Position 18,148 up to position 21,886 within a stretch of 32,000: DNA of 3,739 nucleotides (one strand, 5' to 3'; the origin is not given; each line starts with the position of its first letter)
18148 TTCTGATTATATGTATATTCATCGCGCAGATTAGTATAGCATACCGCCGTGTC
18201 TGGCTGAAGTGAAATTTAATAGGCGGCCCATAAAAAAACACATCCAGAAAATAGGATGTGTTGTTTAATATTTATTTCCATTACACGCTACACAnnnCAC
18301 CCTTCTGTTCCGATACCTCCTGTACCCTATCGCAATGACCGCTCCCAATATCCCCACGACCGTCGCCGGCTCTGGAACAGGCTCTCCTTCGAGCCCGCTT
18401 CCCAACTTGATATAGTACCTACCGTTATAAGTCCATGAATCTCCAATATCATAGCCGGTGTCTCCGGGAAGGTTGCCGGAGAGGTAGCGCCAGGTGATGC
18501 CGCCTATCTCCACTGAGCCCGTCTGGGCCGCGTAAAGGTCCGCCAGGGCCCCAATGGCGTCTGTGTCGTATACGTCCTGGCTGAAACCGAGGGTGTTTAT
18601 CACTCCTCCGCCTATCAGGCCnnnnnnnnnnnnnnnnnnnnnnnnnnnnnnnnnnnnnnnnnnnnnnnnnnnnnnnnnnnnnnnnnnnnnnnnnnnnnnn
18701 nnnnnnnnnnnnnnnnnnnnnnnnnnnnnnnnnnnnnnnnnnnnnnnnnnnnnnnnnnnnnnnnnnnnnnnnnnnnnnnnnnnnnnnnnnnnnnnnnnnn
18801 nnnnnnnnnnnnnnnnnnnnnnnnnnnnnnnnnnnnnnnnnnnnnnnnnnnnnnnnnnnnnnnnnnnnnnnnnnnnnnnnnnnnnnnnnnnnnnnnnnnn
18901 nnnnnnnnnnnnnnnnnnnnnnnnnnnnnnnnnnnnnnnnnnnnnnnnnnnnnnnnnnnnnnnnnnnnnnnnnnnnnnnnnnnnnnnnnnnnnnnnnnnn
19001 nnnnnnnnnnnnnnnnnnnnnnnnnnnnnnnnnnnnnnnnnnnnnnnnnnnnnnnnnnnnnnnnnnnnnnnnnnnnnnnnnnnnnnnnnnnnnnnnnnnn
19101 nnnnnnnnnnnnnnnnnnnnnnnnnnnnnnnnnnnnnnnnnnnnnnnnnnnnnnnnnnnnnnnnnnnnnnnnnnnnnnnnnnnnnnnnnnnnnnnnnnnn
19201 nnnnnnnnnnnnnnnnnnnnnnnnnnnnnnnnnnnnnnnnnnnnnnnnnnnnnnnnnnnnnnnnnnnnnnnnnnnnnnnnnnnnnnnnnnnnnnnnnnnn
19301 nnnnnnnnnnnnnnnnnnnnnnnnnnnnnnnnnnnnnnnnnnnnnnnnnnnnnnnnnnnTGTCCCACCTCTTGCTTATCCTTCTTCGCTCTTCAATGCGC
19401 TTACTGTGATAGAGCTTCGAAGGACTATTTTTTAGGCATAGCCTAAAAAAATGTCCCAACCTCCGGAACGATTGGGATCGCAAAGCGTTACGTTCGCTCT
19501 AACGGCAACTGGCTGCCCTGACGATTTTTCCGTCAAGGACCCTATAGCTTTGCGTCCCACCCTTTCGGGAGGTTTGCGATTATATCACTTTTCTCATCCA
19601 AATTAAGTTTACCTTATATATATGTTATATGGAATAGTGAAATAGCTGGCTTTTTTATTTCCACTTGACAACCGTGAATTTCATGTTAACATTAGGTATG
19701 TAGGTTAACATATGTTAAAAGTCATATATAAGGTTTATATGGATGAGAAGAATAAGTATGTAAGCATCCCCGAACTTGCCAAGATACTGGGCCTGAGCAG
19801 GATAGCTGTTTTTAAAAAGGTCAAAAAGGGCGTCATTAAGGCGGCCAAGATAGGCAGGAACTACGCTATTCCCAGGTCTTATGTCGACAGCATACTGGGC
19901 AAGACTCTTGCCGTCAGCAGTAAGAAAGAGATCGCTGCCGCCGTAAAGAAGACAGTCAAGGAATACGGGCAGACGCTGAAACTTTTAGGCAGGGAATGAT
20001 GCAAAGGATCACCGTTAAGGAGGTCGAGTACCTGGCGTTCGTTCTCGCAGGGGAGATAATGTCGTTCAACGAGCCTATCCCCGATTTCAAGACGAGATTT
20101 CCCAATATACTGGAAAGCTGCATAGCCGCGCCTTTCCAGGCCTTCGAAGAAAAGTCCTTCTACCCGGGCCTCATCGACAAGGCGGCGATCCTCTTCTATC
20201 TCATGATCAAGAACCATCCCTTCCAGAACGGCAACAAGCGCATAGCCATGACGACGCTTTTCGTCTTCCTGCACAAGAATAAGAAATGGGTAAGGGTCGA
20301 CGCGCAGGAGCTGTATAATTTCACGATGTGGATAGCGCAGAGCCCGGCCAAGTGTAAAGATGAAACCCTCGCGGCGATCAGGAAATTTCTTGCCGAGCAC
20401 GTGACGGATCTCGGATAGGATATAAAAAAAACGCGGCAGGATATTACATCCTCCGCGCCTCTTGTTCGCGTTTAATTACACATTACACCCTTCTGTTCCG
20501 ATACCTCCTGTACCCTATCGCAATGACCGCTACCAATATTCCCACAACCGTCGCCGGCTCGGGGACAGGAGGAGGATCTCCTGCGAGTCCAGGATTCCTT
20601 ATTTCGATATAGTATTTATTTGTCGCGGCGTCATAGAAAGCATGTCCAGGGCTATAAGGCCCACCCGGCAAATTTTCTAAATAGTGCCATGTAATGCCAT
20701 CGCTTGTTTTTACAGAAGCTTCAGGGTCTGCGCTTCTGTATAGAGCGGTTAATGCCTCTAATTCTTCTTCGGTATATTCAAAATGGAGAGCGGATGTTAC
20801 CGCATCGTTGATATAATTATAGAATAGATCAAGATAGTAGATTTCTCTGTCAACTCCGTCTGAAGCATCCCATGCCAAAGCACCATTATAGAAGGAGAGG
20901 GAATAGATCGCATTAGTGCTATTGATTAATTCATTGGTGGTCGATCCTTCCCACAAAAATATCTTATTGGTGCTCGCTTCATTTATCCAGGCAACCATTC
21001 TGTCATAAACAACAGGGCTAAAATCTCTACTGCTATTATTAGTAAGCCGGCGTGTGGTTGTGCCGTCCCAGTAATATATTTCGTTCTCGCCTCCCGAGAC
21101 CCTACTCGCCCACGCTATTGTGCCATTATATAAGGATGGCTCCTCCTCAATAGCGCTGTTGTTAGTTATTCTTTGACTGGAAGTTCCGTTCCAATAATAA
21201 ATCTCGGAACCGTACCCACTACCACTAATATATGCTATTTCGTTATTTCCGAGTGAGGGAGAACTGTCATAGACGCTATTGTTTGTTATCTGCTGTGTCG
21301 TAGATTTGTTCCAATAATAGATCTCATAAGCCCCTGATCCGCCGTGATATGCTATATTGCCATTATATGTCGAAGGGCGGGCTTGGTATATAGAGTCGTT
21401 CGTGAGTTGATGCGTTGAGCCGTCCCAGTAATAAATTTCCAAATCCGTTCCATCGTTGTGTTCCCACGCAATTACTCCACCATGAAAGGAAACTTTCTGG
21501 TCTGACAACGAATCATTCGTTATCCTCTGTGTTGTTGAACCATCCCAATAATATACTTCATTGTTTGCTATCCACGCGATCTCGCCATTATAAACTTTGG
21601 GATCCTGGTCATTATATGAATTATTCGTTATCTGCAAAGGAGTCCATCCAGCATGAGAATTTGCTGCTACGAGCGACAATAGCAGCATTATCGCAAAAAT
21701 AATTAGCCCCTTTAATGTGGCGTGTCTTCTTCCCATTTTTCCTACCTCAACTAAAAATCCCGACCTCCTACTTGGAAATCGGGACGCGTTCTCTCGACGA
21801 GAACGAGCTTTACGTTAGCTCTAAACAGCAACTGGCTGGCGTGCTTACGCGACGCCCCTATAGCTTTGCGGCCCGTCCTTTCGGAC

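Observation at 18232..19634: Self-contained cassette: promoter, riboswitch, one PEP-CTERM gene, terminator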

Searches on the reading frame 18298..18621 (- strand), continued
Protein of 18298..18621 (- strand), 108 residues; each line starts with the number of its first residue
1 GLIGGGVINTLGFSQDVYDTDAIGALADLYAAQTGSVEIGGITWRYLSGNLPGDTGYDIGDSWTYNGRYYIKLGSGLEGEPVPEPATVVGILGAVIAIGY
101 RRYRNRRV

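Call 87: fold_search(model_id=the predicted structure, library=pdb)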
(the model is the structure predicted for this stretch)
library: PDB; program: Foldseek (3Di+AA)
matches with E <= 10: 240; with E <= 0.001: 0
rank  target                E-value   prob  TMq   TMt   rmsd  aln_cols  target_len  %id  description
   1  8ifl_A                6.6e-01  0.05  0.15  0.07  13.9       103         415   12  Cryo-EM structure of tetrameric SPARTA gRNA-ssDNA target complex in state 1 (released 2024-01-17)
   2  8qlp_E                8.5e-01  0.04  0.15  0.06  17.4       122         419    9  CryoEM structure of the RNA/DNA bound SPARTA (BabAgo/TIR-APAZ) tetrameric complex (released 2024-01-31)
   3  8i88_C                1.2e+00  0.04  0.16  0.08  13.8        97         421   11  Cryo-EM structure of TIR-APAZ/Ago-gRNA complex (released 2023-07-05)
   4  9cq3_H                1.2e+00  0.05  0.17  0.14   9.7       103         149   12  The gap-filling complex with Pol mu engaged in the NHEJ pathway (released 2025-04-23)
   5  8ffi_A                1.4e+00  0.04  0.17  0.07  13.3        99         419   12  Structure of tetramerized MapSPARTA upon guide RNA-mediated target DNA binding (released 2023-08-23)
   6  8ifk_A                1.5e+00  0.04  0.16  0.07  12.7       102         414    9  Cryo-EM structure of monomeric SPARTA gRNA-ssDNA target complex (released 2024-01-17)
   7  8fex_A                1.7e+00  0.02  0.14  0.06  18.7       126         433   10  Inactivate state of Maribacter polysiphoniae Argonuate (short pAgo system) (released 2023-08-23)
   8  6xco_D                1.8e+00  0.08  0.22  0.14  11.5        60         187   15  Immune receptor complex (released 2021-07-14)
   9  8squ_A                1.8e+00  0.04  0.16  0.08  14.2       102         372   11  Monomeric MapSPARTA bound with guide RNA and target DNA hybrid (released 2023-08-23)
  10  6tbg_C                1.9e+00  0.07  0.24  0.06  12.2        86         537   16  Structure of a beta galactosidase with inhibitor (released 2020-08-19)
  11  3zm2                  2.1e+00  0.04  0.15  0.08  11.8        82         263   11  Catalytic domain of human SHP2 (released 2014-04-23)
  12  7ri5_B                2.1e+00  0.04  0.14  0.06   9.6        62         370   13  Structure of a BAM in MSP1E3D1 nanodiscs at 4 Angstrom resolution (released 2021-12-22)
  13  8i87_C                2.1e+00  0.03  0.17  0.07  14.4       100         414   11  Cryo-EM structure of TIR-APAZ/Ago-gRNA-DNA complex (released 2023-07-19)
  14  4ydz_A                2.1e+00  0.02  0.13  0.12  13.6        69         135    9  Stress-induced protein 1 from Caenorhabditis elegans (released 2015-06-10)
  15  8u72_H                2.1e+00  0.02  0.15  0.07  19.1       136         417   10  Cryo-EM structure of the SPARTA oligomer with guide RNA and target DNA (released 2024-06-12)
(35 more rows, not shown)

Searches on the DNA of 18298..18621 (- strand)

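Call 42: search_rna_families(sources=[L002, L003], threshold=evalue, max_evalue=1)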
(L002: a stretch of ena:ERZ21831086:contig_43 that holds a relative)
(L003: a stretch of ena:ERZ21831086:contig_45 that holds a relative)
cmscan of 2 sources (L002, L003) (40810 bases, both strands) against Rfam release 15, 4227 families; matches with E-value up to 1: 2.
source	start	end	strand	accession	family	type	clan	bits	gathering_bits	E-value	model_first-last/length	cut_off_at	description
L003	6182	6254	+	RF00005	tRNA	Gene; tRNA;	CL00001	68.7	29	4.6e-13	1-71/71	no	tRNA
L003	5629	5752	-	RF00558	L20_leader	Cis-reg; leader;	-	25.9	58.7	0.49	1-127/127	no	Ribosomal protein L20 leader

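Call 48: search_rna_families(sources=[L126, L127, L128, L129, L130, L131, L132, L133, L134, L135, L136], threshold=evalue, max_evalue=0.1)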
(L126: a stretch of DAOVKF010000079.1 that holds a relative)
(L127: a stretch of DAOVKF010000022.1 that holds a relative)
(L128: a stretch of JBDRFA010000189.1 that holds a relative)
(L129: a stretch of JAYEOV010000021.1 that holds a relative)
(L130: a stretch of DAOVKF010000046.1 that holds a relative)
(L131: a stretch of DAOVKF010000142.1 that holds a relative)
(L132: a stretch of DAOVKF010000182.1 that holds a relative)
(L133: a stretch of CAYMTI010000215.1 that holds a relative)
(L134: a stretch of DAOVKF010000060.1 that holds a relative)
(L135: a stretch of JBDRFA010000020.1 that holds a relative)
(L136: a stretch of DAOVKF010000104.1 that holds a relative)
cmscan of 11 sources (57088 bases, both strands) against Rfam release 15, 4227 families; matches with E-value up to 0.1: 3.
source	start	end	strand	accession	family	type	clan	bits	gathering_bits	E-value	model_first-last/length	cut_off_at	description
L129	3178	3250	+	RF03167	c-di-GMP-I-GGC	Cis-reg; riboswitch;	CL00126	44.4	59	3.1e-07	1-80/80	no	c-di-GMP-I-GGC riboswitch aptamer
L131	321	412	+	RF02449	ncr1015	Gene; sRNA;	-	39.9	60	0.024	1-121/121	no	Bacillus sRNA ncr1015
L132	327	400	+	RF04341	Plastid-psbJ-5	Cis-reg;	CL00152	35.8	53.1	0.0028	1-59/59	no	Plastid-psbJ-5 3UTR RNA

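Call 78: search_rna_families(sources=[L137, L138, L139, L140], threshold=evalue, max_evalue=0.1)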
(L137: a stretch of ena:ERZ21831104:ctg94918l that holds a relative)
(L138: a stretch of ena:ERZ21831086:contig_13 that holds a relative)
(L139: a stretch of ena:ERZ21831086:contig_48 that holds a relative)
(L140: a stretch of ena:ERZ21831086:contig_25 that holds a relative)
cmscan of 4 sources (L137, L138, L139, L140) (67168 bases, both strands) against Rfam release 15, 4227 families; matches with E-value up to 0.1: 4.
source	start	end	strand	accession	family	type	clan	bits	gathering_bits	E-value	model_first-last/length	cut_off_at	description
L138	41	139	+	RF03531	n00280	Gene; sRNA;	-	59.1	65.2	2.2e-07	1-101/101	no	Clostridioides difficile sRNA included into helicase gene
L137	16248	16352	+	RF00515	PyrR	Cis-reg;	-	43.7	54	0.011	1-115/115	no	PyrR binding site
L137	11296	11407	+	RF00515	PyrR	Cis-reg;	-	42.8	54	0.016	1-115/115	no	PyrR binding site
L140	9235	9293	-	RF04341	Plastid-psbJ-5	Cis-reg;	CL00152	39.6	53.1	0.00031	1-59/59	no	Plastid-psbJ-5 3UTR RNA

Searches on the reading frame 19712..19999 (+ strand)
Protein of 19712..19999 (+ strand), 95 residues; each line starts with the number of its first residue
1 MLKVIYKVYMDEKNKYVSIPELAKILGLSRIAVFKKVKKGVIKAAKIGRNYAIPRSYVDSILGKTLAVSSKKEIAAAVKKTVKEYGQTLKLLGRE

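Call 7: search_protein_families(library=pfam, proteins=[window:19712-19999:+], max_evalue=0.01)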
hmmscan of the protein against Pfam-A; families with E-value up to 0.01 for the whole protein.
window:19712-19999:+ (95 aa): 5 families
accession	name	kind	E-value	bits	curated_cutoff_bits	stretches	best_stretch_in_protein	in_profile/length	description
PF12728.13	HTH_17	-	2.8e-07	31.2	27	1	16-61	1-46/51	Helix-turn-helix domain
PF18024.7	HTH_50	-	0.0016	18.6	27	1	14-39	21-46/50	Helix-turn-helix domain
PF04545.22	Sigma70_r4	-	0.002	18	24.1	0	4-33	12-37/50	Sigma-70, region 4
PF08279.18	HTH_11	-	0.0031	17.8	25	1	5-38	5-37/55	HTH domain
PF07453.19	NUMOD1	-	0.0068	17.1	22.8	0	6-30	6-30/37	NUMOD1 domain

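Call 8: search_protein_families(library=ncbifam, proteins=[window:19712-19999:+], max_evalue=0.01)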
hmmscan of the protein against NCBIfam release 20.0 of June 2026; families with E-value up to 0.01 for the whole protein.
window:19712-19999:+ (95 aa): 3 families
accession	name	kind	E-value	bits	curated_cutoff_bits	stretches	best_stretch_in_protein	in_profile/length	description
TIGR01764.1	excise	domain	1.3e-07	31.8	28.8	1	17-59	2-44/49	excisionase family DNA-binding protein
NF040990.2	MamR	equivalog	3.2e-06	27.4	100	1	15-53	42-80/91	magnetosome protein MamR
NF040820.1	trans_reg_LrpA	equivalog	0.01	15.8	250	0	10-85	12-87/141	HTH-type transcriptional regulator LrpA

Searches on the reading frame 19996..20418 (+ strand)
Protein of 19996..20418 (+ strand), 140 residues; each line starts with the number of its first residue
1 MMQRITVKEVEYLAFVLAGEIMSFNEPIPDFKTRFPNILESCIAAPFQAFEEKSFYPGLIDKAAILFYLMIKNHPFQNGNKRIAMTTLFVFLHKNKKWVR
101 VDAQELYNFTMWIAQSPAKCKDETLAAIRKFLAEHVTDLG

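Call 7: search_protein_families(library=pfam, proteins=[window:19996-20418:+], max_evalue=0.01)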
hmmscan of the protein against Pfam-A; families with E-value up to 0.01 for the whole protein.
window:19996-20418:+ (140 aa): 1 family
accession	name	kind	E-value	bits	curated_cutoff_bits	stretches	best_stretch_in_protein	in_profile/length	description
PF02661.23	Fic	-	2.9e-11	44.5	24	1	29-92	21-93/93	Fic/DOC family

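Call 8: search_protein_families(library=ncbifam, proteins=[window:19996-20418:+], max_evalue=0.01)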
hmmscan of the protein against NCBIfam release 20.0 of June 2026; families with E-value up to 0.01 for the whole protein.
window:19996-20418:+ (140 aa): 1 family
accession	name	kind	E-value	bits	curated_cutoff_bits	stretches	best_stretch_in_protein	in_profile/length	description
TIGR01550.1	DOC_P1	subfamily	2.2e-13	50.4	38.65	1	51-124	41-115/122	type II toxin-antitoxin system death-on-curing family toxin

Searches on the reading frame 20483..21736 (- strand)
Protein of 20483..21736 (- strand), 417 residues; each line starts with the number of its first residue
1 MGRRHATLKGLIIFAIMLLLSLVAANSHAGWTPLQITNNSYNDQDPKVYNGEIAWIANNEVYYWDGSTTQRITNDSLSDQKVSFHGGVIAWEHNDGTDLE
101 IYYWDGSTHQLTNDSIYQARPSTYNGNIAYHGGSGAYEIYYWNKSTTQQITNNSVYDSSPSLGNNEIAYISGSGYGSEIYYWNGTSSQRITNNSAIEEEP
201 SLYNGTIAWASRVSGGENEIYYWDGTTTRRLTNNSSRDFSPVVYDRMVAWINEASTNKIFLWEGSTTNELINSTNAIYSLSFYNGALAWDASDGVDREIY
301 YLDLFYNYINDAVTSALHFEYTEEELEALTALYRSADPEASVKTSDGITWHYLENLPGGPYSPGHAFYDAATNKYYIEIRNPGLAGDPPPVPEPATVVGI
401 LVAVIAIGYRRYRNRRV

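Call 7: search_protein_families(library=pfam, proteins=[window:20483-21736:-], max_evalue=0.01)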
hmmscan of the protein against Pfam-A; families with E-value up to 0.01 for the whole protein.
window:20483-21736:- (417 aa): 0 families

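Call 8: search_protein_families(library=ncbifam, proteins=[window:20483-21736:-], max_evalue=0.01)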
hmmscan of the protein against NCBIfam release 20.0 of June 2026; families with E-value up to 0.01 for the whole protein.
window:20483-21736:- (417 aa): 2 families
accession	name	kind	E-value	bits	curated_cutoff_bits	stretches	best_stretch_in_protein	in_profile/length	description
TIGR04275.1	beta_prop_Msarc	repeat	1.7e-07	30.9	85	0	229-262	2-36/40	beta-propeller repeat protein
TIGR02595.1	PEP_CTERM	domain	0.0053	17.5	16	0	391-411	1-21/24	PEP-CTERM sorting domain-containing protein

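Call 97: predict_structure(alignment_id=A7)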
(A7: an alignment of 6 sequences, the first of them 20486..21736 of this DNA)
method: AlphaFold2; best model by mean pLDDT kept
length: 417 residues; sequences in the alignment: 6
mean_pLDDT: 72.1   pTM: 0.69
mean pLDDT of the five models: 72.1, 70.0, 69.7, 63.2, 56.0
residues with pLDDT >= 90: 87; 70-90: 160; 50-70: 93; < 50: 77
segments of 3 or more residues with pLDDT < 50: 1-3, 19-29, 316-318, 336-339, 354-366, 379-411, 413-417
pLDDT, mean of each block of 10 residues (from residue 1): 53 57 42 73 84 87 88 76 87 83 90 73 91 78 92 81 93 80 93 81 91 80 90 83 87 79 81 86 84 83 69 53 64 54 58 43 45 51 35 35 42 44
secondary structure, 60 per line:
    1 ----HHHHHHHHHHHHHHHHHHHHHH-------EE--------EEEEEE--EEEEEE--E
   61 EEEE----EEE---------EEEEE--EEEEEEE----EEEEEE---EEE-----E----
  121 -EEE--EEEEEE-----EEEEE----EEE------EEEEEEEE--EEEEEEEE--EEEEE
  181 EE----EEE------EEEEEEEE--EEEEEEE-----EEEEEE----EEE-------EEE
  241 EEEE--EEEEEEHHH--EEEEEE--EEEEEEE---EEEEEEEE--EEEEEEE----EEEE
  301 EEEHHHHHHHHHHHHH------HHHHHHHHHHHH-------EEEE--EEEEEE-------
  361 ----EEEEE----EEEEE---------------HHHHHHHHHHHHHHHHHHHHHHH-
elements in order: H5-26 E44-49 E52-57 E60-64 E69-71 E81-85 E88-94 E99-104 E108-110 E122-124 E127-132 E138-142 E147-149 E156-163 E166-173 E176-182 E187-189 E196-203 E206-212 E218-223 E228-230 E238-244 E247-252 E258-263 E266-272 E276-283 E286-292 E297-303 H304-316 H323-334 E342-345 E348-353 E365-369 E374-378 H394-416

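Call 99: fold_search(model_id=the predicted structure, library=pdb)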
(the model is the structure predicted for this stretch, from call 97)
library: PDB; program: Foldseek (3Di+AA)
matches with E <= 10: 1477; with E <= 0.001: 809
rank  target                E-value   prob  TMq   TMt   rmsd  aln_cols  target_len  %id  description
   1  1k32_A                2.2e-10  1.00  0.25  0.13  20.9       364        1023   12  Crystal structure of the tricorn protease (released 2001-12-05)
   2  2ovr_B                7.6e-10  1.00  0.47  0.45   6.0       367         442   11  Structure of the Skp1-Fbw7-CyclinEdegN complex (released 2007-04-24)
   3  7t1z_B                1.3e-09  1.00  0.46  0.44   6.6       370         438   12  Structure of the Fbw7-Skp1-MycNdegron complex (released 2022-02-16)
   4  2w18                  5.7e-09  1.00  0.44  0.57   5.8       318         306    9  Crystal structure of the C-terminal WD40 domain of human PALB2 (released 2009-07-28)
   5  7z8b_F                6.0e-09  1.00  0.49  0.46   8.8       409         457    9  Structure of CRL7FBXW8 reveals coupling with CUL1-RBX1/ROC1 for multi-cullin-RING E3-catalyzed ubiquitin ligation (released 2022-08-24)
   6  2ymu_A                7.4e-09  1.00  0.47  0.36   8.9       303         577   19  Structure of a highly repetitive propeller structure (released 2012-10-17)
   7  7big_A                9.6e-09  1.00  0.48  0.66   4.7       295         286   20  Crystal structure of v13WRAP-T, a 7-bladed designer protein (released 2021-09-22)
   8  9d5n_CH               9.6e-09  1.00  0.47  0.34   4.8       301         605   15  48-nm doublet microtubule from Trichomonas vaginalis strain G3 (released 2025-05-14)
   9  3v7d_B                1.2e-08  1.00  0.43  0.41   6.9       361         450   12  Crystal Structure of ScSkp1-ScCdc4-pSic1 peptide complex (released 2012-05-02)
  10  8ffe_A                1.6e-08  1.00  0.28  0.20  20.0       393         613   11  Crystal structure of LRP6 E1E2 domains bound to YW210.09 Fab and engineered XWnt8 peptide (released 2023-03-08)
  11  7mx5_A                2.0e-08  1.00  0.39  0.40   7.0       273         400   17  Crystal structure of TolB from Acinetobacter baumannii (released 2021-05-26)
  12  4hxf                  2.0e-08  1.00  0.44  0.31  10.9       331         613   10  Acylaminoacyl peptidase in complex with Z-Gly-Gly-Phe-chloromethyl ketone (released 2013-05-08)
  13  3v7d_D                2.1e-08  1.00  0.43  0.41   8.3       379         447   12  Crystal Structure of ScSkp1-ScCdc4-pSic1 peptide complex (released 2012-05-02)
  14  2gop_B                2.2e-08  1.00  0.52  0.69   3.8       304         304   11  The beta-propeller domain of the Trilobed protease from Pyrococcus furiosus reveals an open velcro topology (released 2007-01-23)
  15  7bie_A                2.2e-08  1.00  0.47  0.65   4.7       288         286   19  Crystal structure of nvWrap-T, a 7-bladed symmetric propeller (released 2021-09-22)
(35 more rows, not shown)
